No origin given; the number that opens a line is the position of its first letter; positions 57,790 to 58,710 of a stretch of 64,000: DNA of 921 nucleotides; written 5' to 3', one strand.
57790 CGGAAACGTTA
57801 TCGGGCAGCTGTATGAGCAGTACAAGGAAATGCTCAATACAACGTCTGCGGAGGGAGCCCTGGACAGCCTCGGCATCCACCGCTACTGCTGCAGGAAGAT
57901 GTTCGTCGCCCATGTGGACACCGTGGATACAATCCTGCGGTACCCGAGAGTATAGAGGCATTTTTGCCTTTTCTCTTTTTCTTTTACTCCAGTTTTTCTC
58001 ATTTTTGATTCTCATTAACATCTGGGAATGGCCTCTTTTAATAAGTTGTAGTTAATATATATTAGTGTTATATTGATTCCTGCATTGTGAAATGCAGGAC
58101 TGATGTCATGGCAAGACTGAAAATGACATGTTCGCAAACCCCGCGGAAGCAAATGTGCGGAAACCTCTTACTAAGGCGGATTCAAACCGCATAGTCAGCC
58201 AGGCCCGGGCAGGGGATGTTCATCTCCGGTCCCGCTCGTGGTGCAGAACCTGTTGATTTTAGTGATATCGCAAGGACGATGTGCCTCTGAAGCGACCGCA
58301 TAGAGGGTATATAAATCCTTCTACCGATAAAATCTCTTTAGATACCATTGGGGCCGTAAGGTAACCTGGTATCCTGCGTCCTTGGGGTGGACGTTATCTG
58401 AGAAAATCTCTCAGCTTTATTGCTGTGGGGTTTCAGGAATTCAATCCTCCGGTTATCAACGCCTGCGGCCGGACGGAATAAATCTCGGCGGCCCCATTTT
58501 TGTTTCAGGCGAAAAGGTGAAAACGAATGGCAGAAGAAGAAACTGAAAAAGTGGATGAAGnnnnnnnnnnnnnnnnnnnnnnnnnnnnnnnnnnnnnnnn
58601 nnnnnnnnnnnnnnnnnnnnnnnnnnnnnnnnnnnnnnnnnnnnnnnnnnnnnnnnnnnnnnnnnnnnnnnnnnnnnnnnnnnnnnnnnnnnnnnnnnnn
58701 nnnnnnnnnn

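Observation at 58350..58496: tRNA-Pro(GGG) with a perfect 5' two-thirds but the 3' acceptor strand displaced by ~74 nt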

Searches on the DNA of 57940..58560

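Call 4: search_rna_families(source=window, start=58250, end=58560, threshold=evalue, max_evalue=10, show_alignments=4)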
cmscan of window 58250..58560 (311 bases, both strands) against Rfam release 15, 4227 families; matches with E-value up to 10: 1.
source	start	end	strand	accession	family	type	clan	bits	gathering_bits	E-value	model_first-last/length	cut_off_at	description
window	58376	58466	-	RF01121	sR38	Gene; snRNA; snoRNA; CD-box;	-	12.7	50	1.1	1-59/59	no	Small nucleolar RNA sR38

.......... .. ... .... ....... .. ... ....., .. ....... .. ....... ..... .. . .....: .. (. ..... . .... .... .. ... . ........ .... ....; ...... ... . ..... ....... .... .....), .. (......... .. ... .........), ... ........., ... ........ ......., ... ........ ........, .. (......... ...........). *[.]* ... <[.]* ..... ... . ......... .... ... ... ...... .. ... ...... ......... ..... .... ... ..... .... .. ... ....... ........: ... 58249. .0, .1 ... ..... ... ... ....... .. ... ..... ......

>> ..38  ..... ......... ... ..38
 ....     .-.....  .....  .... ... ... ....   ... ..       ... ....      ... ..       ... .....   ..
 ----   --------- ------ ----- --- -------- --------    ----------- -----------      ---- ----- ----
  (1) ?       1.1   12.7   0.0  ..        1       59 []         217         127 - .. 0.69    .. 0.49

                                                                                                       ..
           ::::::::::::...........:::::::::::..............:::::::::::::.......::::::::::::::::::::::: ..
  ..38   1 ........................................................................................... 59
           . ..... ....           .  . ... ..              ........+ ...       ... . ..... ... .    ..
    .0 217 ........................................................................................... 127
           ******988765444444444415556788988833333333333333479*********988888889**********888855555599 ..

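Call 45: search_rna_families(source=window, start=57940, end=58360, threshold=evalue, max_evalue=5)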
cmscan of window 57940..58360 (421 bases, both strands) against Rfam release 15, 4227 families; matches with E-value up to 5: 2.
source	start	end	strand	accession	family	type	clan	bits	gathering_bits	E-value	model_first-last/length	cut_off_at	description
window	58186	58254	+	RF00992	mir-593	Gene; miRNA;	-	15.1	100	2.5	1-100/100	no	mir-593 microRNA precursor family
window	58335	58360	+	RF01343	CRISPR-DR33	Gene; CRISPR;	-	15.1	39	2.9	1-26/37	3'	CRISPR RNA direct repeat element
